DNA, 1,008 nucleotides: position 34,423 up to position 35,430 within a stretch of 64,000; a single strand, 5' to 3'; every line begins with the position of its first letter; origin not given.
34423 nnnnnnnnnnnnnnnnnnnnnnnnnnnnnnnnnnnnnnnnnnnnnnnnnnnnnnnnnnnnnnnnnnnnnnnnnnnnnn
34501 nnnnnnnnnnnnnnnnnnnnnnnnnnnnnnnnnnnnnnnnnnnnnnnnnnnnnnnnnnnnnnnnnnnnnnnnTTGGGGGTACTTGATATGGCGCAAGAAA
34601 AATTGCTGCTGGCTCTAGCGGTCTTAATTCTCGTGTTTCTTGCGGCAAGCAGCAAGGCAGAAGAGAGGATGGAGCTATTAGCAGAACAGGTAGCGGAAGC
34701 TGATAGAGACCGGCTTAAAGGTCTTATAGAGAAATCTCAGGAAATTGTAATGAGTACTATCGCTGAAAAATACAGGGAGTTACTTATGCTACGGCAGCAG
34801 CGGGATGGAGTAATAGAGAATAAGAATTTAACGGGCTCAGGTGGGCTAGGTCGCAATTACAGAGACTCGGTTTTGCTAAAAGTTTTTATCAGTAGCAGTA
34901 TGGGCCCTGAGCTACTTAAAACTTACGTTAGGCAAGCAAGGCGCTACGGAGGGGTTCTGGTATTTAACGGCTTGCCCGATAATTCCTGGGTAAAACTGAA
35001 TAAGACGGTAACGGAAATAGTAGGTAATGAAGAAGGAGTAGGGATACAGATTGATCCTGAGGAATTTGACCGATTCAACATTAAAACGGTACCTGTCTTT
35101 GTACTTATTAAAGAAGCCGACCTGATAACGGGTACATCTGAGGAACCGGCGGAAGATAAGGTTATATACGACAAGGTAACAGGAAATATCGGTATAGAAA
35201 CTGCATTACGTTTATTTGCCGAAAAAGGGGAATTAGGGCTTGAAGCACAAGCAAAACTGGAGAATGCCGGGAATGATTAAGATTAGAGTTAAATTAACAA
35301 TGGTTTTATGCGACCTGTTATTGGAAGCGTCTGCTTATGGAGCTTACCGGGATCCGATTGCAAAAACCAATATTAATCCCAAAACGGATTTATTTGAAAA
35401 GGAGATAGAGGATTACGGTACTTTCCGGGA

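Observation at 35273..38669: Tandem TraN N-terminal cassettes with unrelated central domains sharing one C-terminal gene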

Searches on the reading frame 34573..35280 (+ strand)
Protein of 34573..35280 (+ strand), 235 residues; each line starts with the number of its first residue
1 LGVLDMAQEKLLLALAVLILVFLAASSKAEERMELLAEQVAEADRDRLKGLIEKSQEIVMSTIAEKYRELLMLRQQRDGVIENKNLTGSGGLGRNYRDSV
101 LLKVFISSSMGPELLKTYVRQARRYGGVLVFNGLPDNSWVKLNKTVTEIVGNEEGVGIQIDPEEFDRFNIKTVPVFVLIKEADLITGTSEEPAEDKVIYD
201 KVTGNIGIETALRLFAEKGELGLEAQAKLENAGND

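Call 6: search_protein_families(library=pfam, proteins=[window:34573-35280:+], max_evalue=0.1)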
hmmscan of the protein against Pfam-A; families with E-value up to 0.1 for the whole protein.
window:34573-35280:+ (235 aa): 3 families
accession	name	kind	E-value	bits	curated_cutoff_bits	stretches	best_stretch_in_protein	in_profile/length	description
PF09673.15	TrbC_Ftype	-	2e-24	86.2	24.2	1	104-213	1-109/111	Type-F conjugative transfer system pilin assembly protein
PF10400.15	Vir_act_alpha_C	-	0.026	15.6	22.4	0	97-124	2-29/78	Virulence activator alpha C-term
PF09369.15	MZB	-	0.036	15.2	24.2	0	170-217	6-57/80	MrfA Zn-binding domain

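Call 7: search_protein_families(library=ncbifam, proteins=[window:34573-35280:+], max_evalue=0.1)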
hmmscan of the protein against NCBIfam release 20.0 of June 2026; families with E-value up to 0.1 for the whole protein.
window:34573-35280:+ (235 aa): 2 families
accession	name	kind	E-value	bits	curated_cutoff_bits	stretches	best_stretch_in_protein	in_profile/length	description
TIGR02742.1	TrbC_Ftype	equivalog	1.3e-25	89.7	66.45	1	104-221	3-117/130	type-F conjugative transfer system pilin assembly protein TrbC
NF010290.0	PRK13730.1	subfamily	6.7e-09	35.6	333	1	104-186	94-178/212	type-F conjugative transfer system pilin assembly protein TrbC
